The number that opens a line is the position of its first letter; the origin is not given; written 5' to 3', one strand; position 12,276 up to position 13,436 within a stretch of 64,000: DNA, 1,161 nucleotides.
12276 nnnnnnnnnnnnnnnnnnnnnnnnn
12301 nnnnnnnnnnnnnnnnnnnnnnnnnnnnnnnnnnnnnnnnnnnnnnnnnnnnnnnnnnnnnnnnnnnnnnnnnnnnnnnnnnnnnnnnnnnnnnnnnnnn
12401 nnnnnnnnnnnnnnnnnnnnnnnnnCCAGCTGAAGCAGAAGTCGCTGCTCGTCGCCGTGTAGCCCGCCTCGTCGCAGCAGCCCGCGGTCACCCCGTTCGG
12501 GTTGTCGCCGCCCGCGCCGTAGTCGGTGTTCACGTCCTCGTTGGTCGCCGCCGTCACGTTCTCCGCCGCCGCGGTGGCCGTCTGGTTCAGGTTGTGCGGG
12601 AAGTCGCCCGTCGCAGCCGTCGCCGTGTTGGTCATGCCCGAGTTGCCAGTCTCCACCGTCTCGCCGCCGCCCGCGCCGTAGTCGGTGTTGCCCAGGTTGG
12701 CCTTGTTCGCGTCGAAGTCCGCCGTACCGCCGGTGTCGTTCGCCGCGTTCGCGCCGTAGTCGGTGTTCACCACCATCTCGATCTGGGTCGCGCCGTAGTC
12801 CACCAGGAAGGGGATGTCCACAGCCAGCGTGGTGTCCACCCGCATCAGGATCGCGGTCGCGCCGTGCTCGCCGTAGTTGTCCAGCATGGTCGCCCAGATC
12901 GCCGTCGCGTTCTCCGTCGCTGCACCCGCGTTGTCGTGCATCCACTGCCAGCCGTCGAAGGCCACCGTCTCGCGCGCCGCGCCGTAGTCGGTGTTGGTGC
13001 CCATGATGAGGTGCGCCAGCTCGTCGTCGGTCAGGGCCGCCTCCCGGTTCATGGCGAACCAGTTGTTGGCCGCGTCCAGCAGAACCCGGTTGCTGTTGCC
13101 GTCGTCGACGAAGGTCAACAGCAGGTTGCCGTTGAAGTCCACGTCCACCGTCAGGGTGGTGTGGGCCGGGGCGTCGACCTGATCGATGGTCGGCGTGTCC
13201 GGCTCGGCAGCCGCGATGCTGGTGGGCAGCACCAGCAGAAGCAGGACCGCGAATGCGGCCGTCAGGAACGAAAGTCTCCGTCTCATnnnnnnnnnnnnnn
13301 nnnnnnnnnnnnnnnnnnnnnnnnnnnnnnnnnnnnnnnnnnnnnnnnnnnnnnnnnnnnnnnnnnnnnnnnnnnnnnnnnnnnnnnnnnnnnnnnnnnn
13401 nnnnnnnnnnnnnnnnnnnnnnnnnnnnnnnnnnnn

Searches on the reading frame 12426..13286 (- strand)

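Call 26: search_protein_families(library=pfam, proteins=[window:12426-13286:-], max_evalue=1)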
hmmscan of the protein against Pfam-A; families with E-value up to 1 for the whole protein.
window:12426-13286:- (287 aa): 1 family
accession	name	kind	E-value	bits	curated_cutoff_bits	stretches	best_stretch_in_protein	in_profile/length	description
PF16400.11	DUF5008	-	0.52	10.7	25.4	0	143-173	73-103/109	Domain of unknown function (DUF5008)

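Call 58: search_protein_families(library=phrogs, proteins=[window:12426-13286:-], max_evalue=0.01)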
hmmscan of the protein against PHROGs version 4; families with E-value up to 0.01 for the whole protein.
window:12426-13286:- (287 aa): 0 families

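Call 59: search_protein_families(library=ncbifam, proteins=[window:12426-13286:-], max_evalue=0.01)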
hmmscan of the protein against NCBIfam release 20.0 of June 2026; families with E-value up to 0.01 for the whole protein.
window:12426-13286:- (287 aa): 0 families
